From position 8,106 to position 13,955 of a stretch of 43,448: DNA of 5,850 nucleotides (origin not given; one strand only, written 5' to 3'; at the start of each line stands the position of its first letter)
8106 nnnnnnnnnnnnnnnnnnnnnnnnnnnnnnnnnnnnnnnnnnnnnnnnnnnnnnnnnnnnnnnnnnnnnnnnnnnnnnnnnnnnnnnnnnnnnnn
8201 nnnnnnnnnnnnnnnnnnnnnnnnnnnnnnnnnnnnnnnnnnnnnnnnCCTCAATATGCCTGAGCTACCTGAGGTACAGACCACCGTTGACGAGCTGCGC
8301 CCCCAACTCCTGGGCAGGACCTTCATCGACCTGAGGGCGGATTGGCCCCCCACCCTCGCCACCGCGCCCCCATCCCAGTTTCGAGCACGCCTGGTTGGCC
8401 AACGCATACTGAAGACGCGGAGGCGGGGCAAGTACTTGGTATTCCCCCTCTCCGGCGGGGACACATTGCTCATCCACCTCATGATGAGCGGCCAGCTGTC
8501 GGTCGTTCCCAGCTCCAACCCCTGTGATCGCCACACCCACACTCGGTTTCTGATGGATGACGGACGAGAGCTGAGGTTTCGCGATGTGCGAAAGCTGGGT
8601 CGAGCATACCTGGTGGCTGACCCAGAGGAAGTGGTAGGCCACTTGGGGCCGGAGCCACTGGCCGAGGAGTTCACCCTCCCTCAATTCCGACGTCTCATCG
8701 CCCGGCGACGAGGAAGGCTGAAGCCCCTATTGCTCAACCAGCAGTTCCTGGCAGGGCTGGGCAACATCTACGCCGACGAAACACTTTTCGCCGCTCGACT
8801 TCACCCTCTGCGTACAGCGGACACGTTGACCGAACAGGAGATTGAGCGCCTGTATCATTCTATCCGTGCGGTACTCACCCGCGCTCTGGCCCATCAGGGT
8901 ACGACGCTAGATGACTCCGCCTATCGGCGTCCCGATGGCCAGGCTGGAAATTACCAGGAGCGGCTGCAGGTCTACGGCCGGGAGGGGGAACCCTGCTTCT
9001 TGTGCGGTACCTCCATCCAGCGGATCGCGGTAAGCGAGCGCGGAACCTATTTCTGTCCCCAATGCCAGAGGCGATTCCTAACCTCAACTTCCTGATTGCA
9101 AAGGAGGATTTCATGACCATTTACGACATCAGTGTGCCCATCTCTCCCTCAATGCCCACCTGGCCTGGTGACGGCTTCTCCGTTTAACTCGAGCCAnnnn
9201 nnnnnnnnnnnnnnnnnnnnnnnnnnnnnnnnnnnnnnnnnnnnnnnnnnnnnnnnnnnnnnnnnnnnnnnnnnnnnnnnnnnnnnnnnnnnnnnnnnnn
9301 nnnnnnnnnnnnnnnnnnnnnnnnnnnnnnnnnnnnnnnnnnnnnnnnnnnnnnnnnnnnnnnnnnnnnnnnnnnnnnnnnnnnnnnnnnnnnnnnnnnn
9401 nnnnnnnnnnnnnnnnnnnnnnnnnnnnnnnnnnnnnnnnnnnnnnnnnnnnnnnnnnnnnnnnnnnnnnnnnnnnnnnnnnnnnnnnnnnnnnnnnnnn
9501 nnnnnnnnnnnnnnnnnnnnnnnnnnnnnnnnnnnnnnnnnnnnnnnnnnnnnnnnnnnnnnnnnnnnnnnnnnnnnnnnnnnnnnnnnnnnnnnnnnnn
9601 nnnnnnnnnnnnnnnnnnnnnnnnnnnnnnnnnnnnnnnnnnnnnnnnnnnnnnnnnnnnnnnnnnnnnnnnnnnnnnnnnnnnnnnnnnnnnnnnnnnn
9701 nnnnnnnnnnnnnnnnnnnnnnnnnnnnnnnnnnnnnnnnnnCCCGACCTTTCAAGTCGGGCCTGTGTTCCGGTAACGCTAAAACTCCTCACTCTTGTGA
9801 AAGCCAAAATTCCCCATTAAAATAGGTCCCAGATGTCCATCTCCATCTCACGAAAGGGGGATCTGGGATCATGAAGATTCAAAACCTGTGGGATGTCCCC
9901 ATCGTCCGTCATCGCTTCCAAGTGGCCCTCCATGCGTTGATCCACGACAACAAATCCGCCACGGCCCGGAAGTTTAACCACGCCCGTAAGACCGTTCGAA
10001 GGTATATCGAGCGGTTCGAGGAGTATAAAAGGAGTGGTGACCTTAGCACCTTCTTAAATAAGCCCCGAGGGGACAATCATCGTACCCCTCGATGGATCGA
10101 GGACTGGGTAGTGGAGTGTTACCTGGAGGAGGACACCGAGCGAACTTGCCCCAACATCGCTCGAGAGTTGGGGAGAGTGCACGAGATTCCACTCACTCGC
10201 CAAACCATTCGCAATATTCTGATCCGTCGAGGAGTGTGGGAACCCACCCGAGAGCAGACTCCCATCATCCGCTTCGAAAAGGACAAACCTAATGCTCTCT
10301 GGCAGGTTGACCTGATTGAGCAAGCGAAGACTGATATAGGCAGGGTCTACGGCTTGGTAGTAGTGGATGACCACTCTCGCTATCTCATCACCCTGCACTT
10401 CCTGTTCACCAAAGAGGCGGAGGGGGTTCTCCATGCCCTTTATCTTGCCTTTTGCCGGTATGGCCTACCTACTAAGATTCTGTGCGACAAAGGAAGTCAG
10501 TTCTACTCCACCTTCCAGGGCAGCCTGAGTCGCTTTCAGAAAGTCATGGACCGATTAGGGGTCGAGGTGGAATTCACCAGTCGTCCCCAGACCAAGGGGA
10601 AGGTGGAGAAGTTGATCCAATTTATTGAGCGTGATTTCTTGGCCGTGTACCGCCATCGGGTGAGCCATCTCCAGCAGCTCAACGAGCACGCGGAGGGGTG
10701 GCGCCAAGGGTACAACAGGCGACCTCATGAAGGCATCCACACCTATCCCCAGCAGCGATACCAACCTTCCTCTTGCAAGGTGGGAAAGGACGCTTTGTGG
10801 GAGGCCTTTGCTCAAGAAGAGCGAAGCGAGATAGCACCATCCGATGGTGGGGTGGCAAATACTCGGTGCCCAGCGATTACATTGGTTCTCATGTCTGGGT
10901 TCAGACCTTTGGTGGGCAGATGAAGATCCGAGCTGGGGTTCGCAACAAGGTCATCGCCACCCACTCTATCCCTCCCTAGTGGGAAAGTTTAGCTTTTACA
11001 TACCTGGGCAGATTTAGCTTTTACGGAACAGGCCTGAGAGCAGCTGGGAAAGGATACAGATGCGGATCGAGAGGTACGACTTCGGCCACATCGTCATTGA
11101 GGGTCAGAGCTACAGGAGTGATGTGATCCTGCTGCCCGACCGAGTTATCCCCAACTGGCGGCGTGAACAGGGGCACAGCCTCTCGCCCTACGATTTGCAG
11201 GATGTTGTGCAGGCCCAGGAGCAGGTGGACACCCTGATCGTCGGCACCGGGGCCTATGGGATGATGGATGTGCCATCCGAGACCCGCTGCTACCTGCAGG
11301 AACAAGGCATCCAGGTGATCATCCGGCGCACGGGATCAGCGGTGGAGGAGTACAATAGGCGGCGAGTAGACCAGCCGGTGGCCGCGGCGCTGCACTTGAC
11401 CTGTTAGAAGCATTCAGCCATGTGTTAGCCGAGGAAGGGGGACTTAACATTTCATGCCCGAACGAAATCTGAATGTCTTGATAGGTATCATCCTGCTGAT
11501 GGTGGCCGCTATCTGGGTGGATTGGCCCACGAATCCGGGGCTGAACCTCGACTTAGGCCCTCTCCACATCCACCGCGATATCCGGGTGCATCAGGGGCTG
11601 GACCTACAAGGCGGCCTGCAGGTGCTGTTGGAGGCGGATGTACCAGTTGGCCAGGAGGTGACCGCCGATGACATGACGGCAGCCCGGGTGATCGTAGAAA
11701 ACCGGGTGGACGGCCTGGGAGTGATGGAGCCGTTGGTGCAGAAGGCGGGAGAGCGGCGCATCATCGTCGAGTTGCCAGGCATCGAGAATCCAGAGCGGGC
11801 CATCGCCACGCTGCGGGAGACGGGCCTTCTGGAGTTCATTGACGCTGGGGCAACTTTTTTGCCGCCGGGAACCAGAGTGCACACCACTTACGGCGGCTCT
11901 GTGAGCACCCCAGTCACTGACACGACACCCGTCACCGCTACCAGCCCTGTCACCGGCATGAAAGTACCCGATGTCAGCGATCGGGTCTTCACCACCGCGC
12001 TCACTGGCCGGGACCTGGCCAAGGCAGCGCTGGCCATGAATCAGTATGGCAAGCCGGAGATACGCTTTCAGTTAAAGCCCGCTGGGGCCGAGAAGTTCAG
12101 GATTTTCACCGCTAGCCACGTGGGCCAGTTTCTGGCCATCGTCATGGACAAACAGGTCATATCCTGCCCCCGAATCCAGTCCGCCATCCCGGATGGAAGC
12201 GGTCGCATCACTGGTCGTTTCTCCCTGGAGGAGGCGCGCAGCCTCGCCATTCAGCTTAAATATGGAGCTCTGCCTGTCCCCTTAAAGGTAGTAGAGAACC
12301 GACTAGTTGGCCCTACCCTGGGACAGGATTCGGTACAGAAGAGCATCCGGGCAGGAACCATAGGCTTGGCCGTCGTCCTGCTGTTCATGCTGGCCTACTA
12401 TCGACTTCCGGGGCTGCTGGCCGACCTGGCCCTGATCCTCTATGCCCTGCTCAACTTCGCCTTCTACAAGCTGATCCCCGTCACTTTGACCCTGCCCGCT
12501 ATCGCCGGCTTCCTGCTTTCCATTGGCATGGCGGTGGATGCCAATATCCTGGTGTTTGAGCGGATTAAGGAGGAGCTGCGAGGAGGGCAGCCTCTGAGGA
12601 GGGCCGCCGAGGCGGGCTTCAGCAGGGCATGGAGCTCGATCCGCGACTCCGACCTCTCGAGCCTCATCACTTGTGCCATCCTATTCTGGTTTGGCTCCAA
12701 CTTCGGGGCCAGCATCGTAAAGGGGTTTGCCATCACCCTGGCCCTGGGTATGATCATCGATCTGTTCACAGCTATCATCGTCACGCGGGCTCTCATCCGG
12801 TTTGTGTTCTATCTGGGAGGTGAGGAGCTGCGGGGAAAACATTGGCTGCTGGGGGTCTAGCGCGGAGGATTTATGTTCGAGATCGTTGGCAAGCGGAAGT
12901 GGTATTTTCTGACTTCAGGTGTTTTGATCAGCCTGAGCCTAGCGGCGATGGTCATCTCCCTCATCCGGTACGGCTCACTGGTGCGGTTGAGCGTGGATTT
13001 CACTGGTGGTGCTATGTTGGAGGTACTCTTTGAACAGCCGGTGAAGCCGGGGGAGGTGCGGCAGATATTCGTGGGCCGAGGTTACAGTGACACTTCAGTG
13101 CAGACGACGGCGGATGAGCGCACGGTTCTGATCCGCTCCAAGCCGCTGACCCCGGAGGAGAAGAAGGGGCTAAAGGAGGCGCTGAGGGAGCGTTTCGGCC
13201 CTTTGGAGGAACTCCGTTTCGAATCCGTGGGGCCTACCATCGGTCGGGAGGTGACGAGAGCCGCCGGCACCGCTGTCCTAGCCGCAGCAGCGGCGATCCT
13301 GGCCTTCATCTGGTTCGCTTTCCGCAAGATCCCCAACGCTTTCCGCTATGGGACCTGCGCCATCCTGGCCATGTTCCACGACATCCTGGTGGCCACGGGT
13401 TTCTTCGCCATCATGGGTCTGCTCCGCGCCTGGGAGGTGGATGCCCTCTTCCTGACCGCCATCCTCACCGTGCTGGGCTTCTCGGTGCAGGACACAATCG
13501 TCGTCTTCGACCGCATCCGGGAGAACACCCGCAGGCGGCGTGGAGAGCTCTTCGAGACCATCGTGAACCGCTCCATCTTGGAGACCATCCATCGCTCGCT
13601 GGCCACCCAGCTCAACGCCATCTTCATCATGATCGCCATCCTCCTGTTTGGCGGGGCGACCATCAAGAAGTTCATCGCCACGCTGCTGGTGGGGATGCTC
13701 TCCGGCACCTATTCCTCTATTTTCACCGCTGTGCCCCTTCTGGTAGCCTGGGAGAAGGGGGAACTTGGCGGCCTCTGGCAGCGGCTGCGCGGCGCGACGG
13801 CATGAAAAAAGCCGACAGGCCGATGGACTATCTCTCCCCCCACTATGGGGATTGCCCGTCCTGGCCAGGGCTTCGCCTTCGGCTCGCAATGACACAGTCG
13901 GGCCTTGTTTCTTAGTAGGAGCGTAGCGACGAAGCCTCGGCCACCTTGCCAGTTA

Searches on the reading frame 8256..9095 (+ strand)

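Call 57: search_protein_families(library=pfam, proteins=[window:8256-9095:+], max_evalue=0.00001)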
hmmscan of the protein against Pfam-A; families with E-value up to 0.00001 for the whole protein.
window:8256-9095:+ (279 aa): 3 families
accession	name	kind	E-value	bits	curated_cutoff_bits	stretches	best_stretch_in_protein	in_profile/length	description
PF01149.29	Fapy_DNA_glyco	-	3e-35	121.8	25.5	1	1-116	1-116/117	Formamidopyrimidine-DNA glycosylase N-terminal domain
PF06831.19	H2TH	-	4e-28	97.7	34.7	1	130-219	1-90/93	Formamidopyrimidine-DNA glycosylase H2TH domain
PF06827.20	zf-FPG_IleRS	-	3.4e-09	36.8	21.3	1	244-272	1-29/30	Zinc finger found in FPG and IleRS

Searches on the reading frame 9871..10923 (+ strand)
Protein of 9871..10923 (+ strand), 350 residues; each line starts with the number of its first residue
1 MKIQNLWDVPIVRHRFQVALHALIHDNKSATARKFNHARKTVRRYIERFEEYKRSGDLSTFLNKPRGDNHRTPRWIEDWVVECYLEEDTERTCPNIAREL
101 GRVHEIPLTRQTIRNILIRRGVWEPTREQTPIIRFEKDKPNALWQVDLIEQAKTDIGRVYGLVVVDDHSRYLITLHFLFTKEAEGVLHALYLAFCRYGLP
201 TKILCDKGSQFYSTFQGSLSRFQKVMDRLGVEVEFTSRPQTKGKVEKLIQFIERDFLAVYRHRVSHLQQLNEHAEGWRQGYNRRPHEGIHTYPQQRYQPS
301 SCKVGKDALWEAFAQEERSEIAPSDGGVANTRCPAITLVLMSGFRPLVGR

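Call 57: search_protein_families(library=pfam, proteins=[window:9871-10923:+], max_evalue=0.00001)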
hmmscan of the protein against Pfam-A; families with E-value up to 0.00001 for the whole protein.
window:9871-10923:+ (350 aa): 2 families
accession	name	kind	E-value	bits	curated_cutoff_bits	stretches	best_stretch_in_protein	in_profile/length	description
PF00665.32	rve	-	9.9e-15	55.1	32.6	1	138-237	2-98/102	Integrase core domain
PF24764.1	rva_4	-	2.4e-07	31.1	26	1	138-213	5-78/194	Integrase core domain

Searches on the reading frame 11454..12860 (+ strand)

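Call 56: search_protein_families(library=pfam, proteins=[window:11454-12860:+], max_evalue=0.00001)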
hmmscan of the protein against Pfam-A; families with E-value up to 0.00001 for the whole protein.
window:11454-12860:+ (468 aa): 4 families
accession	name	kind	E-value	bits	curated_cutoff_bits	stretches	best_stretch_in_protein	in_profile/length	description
PF22599.2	SecDF_P1_head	-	9.9e-29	100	27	1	181-275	19-114/114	SecDF, P1 head subdomain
PF21760.3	SecD_1st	-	1.1e-20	73.3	27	1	74-130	1-57/60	Protein translocase subunit SecDF, P1 domain, N-terminal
PF02355.23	SecD_SecF_C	-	6.3e-14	52.3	20.5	1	279-450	15-185/189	Protein export membrane protein SecD/SecF, C-terminal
PF00873.25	ACR_tran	-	7.6e-06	24.3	28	0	294-447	333-485/1021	AcrB/AcrD/AcrF family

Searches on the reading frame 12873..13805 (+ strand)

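Call 56: search_protein_families(library=pfam, proteins=[window:12873-13805:+], max_evalue=0.00001)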
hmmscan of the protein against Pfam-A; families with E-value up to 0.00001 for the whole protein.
window:12873-13805:+ (310 aa): 1 family
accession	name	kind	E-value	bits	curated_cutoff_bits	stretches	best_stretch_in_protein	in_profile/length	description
PF02355.23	SecD_SecF_C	-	5.3e-51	173.2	20.5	1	103-295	5-188/189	Protein export membrane protein SecD/SecF, C-terminal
